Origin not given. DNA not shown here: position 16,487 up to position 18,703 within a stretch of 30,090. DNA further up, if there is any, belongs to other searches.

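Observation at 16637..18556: M6-like secreted metalloprotease carrying an approximately 115-residue E/R/K single-alpha-helix-like tail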

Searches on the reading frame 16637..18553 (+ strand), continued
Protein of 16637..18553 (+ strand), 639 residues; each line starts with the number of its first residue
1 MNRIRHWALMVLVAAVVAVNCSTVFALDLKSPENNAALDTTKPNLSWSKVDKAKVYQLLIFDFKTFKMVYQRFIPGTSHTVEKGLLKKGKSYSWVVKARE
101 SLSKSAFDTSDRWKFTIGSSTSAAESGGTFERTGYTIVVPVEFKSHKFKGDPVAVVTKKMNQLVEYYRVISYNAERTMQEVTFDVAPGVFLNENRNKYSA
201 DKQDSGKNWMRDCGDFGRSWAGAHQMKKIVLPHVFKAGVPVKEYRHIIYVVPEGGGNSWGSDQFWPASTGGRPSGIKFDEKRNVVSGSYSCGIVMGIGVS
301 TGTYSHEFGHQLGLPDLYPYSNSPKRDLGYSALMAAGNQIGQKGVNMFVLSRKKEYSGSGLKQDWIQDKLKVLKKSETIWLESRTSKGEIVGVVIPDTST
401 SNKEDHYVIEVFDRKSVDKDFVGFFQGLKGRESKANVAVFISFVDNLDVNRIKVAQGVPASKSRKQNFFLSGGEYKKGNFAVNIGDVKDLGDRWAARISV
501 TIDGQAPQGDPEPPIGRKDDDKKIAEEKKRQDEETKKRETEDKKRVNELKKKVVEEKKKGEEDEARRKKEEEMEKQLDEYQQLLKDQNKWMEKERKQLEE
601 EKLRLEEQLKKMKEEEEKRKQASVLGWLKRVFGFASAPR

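Call 31: fold_search(model_id=the predicted structure, library=pdb)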
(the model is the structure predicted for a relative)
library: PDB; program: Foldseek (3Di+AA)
matches with E <= 10: 1957; with E <= 0.001: 15
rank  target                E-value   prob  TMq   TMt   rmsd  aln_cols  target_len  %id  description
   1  5z19_E                1.5e-04  0.96  0.12  0.12  14.9       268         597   12  The crystal structure of Ruminococcus gnavus beta-glucuronidase in complex with uronic isofagomine (released 2018-12-12)
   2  9lc0_N                3.9e-04  0.89  0.11  0.06  16.6       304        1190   10  tail complex of mature phage N4 (released 2025-04-16)
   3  6jz1_B                4.6e-04  0.93  0.12  0.13  14.2       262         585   10  Apo structure of b-glucuronidase from Ruminococcus gnavus at 1.7 Angstrom resolution (released 2020-06-03)
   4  6ec6_A                4.6e-04  0.90  0.11  0.12  14.5       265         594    9  Ruminococcus gnavus Beta-glucuronidase (released 2019-02-13)
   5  6ec6_B                4.9e-04  0.92  0.12  0.12  14.7       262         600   11  Ruminococcus gnavus Beta-glucuronidase (released 2019-02-13)
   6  1oww_MODEL_1_A        5.2e-04  1.00  0.12  0.69   4.0       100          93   17  Solution structure of the first type III module of human fibronectin determined by 1H, 15N NMR spectroscopy (released 2003-10-07)
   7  6jz3_A                5.5e-04  0.93  0.12  0.13  14.1       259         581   10  b-glucuronidase from Ruminococcus gnavus in complex with uronic deoxynojirimycin (released 2020-05-13)
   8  5z19_B                7.3e-04  0.92  0.12  0.13  14.6       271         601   10  The crystal structure of Ruminococcus gnavus beta-glucuronidase in complex with uronic isofagomine (released 2018-12-12)
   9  2cum_MODEL_1_A        7.7e-04  1.00  0.11  0.59   7.5       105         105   20  The solution structure of the 33rd fibronectin type III domain of human Tenascin-X (released 2005-11-26)
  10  5z18_C                8.2e-04  0.91  0.12  0.13  14.1       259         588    9  The crystal structure of Ruminococcus gnavus beta-glucuronidase (released 2018-12-12)
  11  7jgu                  8.7e-04  1.00  0.10  0.56   5.3        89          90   19  Structure of FN3tt mut (released 2021-07-21)
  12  6rpx                  9.2e-04  1.00  0.12  0.29   3.6        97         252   18  Cytokine receptor-like factor 3 C-terminus residues 174-442: native (released 2020-03-25)
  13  6nmy_A                9.2e-04  1.00  0.11  0.30   5.2       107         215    9  A Cytokine-receptor complex (released 2020-01-22)
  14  7jgt                  9.2e-04  1.00  0.11  0.58   5.1        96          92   20  Crystal Structure of FN3tt (released 2021-07-21)
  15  7t0r_I                9.7e-04  1.00  0.12  0.69   3.8        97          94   15  Crystal structure of the anti-CD4 adnectin 6940_B01 as a complex with the extracellular domains of CD4 and ibalizumab  (released 2022-01-12)
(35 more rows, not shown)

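Call 32: search_protein_representatives(protein=window:16637-18553:+)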
Query: 639 residues. Proteins with E-value up to 0.001 (for the whole library): 873; up to 1e-10: 152; up to 1e-30: 16. The best 150 are listed.
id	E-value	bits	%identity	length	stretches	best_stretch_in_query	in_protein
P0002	4.5e-256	867.4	63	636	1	6-625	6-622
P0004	4.7e-205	698.9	58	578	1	1-521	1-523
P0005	1.2e-86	307.8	38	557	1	10-506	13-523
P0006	1.3e-86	307.6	42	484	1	47-501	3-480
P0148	1.8e-81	290.7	31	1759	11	32-107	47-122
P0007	2.2e-81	290.3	39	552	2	154-502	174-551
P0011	3.7e-57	210.4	34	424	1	166-546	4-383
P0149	5.3e-57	209.8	33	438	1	23-411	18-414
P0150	4.7e-56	206.7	36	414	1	139-506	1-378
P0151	1.3e-51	192.0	46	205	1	1-204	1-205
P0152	3.4e-46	174.1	32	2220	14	28-135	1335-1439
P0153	1.2e-43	165.7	39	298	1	220-500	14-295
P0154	3.0e-36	141.3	30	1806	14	37-133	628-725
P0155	2.5e-31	125.0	32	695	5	29-121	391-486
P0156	3.2e-31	124.7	27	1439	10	36-122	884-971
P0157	5.2e-31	124.0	34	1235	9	29-117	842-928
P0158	9.9e-30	119.8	36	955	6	25-120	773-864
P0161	9.6e-26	106.6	35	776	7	35-99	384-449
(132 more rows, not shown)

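Call 39: search_solved_structures(query=A1, max_evalue=10, show_alignments=2)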
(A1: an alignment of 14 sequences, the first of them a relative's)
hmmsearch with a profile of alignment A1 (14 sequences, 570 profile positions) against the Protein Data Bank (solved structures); distinct sequences matched with E-value up to 10: 5.
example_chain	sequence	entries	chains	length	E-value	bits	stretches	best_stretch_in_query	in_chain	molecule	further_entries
4yu5_A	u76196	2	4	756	0.00065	21.5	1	98-373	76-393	Immune inhibitor A, metalloprotease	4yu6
7jgt_A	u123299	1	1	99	0.67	11.6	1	42-109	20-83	Fibronectin type-III domain-containing protein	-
1c7k_A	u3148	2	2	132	1.2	10.8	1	307-325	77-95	ZINC ENDOPROTEASE | ZINC PROTEASE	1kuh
4hx3_A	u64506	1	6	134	1.2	10.7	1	307-325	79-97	Extracellular small neutral protease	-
1x5l_A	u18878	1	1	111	1.3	10.6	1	41-106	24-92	Ephrin type-A receptor 8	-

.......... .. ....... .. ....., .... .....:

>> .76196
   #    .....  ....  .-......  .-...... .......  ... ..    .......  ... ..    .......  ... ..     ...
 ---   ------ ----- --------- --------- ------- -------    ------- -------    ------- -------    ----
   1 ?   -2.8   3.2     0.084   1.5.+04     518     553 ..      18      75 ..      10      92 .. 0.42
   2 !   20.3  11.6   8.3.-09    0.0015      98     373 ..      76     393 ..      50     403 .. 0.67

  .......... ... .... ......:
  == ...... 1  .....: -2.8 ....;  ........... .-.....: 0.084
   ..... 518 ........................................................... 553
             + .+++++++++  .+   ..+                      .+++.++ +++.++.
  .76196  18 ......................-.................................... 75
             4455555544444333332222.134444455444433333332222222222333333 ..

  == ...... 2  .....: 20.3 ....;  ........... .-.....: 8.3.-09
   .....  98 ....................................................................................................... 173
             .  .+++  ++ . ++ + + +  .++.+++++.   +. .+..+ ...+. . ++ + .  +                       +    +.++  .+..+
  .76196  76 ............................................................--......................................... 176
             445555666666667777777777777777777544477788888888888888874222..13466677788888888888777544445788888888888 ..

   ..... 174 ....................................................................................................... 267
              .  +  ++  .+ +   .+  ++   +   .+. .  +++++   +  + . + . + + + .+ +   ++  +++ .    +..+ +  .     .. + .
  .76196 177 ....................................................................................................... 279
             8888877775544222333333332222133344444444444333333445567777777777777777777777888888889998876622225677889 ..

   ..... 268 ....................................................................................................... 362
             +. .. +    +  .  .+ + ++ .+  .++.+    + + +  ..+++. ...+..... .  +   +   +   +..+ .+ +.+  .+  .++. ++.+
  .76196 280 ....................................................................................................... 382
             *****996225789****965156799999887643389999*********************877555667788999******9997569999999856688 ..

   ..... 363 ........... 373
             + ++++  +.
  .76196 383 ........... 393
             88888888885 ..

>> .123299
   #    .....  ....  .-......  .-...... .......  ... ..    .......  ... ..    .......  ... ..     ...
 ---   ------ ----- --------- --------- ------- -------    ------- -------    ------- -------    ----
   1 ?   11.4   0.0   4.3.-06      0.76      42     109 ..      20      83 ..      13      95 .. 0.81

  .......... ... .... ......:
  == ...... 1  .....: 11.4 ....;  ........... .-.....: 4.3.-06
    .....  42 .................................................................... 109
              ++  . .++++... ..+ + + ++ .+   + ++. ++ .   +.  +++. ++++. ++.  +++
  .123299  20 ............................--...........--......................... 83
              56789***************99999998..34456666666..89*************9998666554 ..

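Call 42: find_encoding_contigs(protein=P0002, flank=6000, max_places=2)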
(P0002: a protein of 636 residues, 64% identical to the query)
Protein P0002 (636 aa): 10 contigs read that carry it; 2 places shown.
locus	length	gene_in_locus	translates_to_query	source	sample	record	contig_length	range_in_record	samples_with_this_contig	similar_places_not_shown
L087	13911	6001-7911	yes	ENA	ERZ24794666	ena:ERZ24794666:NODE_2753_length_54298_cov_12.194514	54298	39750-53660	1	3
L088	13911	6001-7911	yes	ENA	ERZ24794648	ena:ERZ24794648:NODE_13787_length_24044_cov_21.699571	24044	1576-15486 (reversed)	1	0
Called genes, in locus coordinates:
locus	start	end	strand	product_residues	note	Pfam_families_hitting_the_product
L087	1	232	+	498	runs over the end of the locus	PF00239:Resolvase, PF07508:Recombinase, PF13408:Zn_ribbon_recom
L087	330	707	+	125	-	PF03733:YccF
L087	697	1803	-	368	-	-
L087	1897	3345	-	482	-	-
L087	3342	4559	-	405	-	PF04205:FMN_bind, PF12801:Fer4_5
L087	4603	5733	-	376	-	PF04371:PAD_porph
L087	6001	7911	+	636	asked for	PF05547:Peptidase_M6 (weak)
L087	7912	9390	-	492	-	PF00089:Trypsin, PF13365:Trypsin_2, PF17815:PDZ_3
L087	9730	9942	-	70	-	-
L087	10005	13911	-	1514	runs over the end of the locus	?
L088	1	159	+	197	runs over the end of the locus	-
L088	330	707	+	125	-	PF03733:YccF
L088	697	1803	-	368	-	-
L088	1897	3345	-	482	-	-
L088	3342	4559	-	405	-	PF04205:FMN_bind, PF12801:Fer4_5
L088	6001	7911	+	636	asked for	PF05547:Peptidase_M6 (weak)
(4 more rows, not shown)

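Call 43: find_encoding_contigs(protein=P0005, flank=6000, max_places=2)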
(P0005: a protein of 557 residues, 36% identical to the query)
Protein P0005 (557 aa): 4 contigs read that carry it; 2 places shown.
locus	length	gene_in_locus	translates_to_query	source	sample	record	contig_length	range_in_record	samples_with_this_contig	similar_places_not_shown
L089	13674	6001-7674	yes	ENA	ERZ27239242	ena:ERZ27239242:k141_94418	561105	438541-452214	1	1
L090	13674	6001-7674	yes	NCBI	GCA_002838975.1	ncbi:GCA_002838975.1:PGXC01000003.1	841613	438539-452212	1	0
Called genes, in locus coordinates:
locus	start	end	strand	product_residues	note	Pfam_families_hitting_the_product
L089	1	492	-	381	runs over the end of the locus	PF07963:N_methyl, PF00930:DPPIV_N (faint)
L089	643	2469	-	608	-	PF13522:GATase_6, PF13537:GATase_7, PF01380:SIS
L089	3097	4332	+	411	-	-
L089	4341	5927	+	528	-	-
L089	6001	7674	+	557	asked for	PF05547:Peptidase_M6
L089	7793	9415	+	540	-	PF01590:GAF, PF13185:GAF_2, PF13492:GAF_3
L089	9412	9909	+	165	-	PF13581:HATPase_c_2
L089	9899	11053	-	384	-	-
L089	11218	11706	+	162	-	-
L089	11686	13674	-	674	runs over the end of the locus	PF00437:T2SSE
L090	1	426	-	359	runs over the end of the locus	PF07963:N_methyl, PF00930:DPPIV_N (faint)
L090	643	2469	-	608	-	PF13522:GATase_6, PF13537:GATase_7, PF01380:SIS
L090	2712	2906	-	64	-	-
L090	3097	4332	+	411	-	-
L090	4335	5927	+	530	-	-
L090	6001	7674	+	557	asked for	PF05547:Peptidase_M6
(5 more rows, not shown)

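Call 62: search_protein_families(library=pfam, proteins=[P0148, P0155, P0158, P0157, P0161], max_evalue=0.00001)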
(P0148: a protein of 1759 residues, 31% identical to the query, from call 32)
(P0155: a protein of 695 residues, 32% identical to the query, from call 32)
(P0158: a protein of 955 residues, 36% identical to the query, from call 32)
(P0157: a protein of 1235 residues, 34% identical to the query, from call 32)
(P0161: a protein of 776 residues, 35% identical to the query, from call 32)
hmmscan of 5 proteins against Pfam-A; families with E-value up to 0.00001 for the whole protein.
P0148 (1759 aa): 5 families
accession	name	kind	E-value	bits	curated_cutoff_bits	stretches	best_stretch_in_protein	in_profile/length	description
PF25788.1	Ig_Rha78A_N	-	1.5e-38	131.7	27.4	0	155-235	15-102/105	Rha78A-like, N-terminal immunoglobulin domain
PF00041.27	fn3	-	4.6e-23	81.7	25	0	372-442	17-82/84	Fibronectin type III domain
PF25059.1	FN3_DSCAM-DSCAML_C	-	1.1e-18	67.8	39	0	205-224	52-71/89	DSCAM/DSCAML C-terminal Fn3-like domain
PF20323.3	DUF6618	-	7.4e-11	42.6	27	0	181-203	25-47/92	Family of unknown function (DUF6618)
PF21910.2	GH85_C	-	3.5e-06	27.8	27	0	57-71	20-34/95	GH85 endohexosaminidases, C-terminal domain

P0155 (695 aa): 1 family
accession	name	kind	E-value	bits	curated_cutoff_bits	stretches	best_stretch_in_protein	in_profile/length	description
PF25788.1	Ig_Rha78A_N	-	1.4e-07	32.2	27.4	0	301-379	15-99/105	Rha78A-like, N-terminal immunoglobulin domain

P0158 (955 aa): 2 families
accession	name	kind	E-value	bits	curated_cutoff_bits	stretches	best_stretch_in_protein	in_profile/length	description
PF05547.17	Peptidase_M6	-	2.4e-07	30.7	22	1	290-340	212-262/294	Immune inhibitor A peptidase M6, catalytic domain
PF00041.27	fn3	-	1.4e-06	28.9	25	0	512-576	17-80/84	Fibronectin type III domain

P0157 (1235 aa): 11 families
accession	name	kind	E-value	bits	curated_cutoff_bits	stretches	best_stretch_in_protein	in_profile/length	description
PF11999.13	Ice_binding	-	3.8e-42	144.7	28.7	1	1036-1230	1-207/208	Ice-binding-like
PF25788.1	Ig_Rha78A_N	-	2.4e-26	92.5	27.4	0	949-1024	18-102/105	Rha78A-like, N-terminal immunoglobulin domain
PF00041.27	fn3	-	5.2e-26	91.1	25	0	755-827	10-79/84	Fibronectin type III domain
PF13205.12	Big_5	-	4.1e-25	89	23.6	1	59-173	3-105/105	Bacterial Ig-like domain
PF16656.11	Pur_ac_phosph_N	-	3.9e-22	79.1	30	0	402-455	46-93/93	Purple acid Phosphatase, N-terminal domain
PF16655.11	PhoD_N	-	4.7e-19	69.2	30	0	667-729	29-84/90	PhoD-like phosphatase, N-terminal domain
PF25059.1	FN3_DSCAM-DSCAML_C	-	1.1e-11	45.3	39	0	504-553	36-82/89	DSCAM/DSCAML C-terminal Fn3-like domain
PF24489.1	Ig_J_second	-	8.6e-10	39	27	0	895-923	61-89/105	Tip attachment protein J second Ig-like domain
PF21466.3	GH101_dom-5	-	6.3e-08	33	27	0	768-824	16-73/145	Endo-alpha-N-acetylgalactosaminidase, domain 5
PF05506.17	PLipase_C_C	-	7.9e-06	27.2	24.4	0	652-690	38-74/80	Bacterial phospholipase C, C-terminal domain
PF16893.11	fn3_2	-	7.9e-06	26.4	27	0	742-822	3-79/89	Fibronectin type III domain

P0161 (776 aa): 3 families
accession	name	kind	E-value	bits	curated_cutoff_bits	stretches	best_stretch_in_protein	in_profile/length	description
PF00041.27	fn3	-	2.7e-15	56.8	25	0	187-256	17-82/84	Fibronectin type III domain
PF25788.1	Ig_Rha78A_N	-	1.8e-14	54.3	27.4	0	182-259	16-101/105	Rha78A-like, N-terminal immunoglobulin domain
PF16383.10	DUF4992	-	1.4e-12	48.1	29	0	598-620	64-86/183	Domain of unknown function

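Call 74: search_protein_families(library=padloc, proteins=[window:16637-18553:+], max_evalue=0.01)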
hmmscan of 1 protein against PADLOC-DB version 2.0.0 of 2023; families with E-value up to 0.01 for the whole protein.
window:16637-18553:+ (639 aa): 0 families
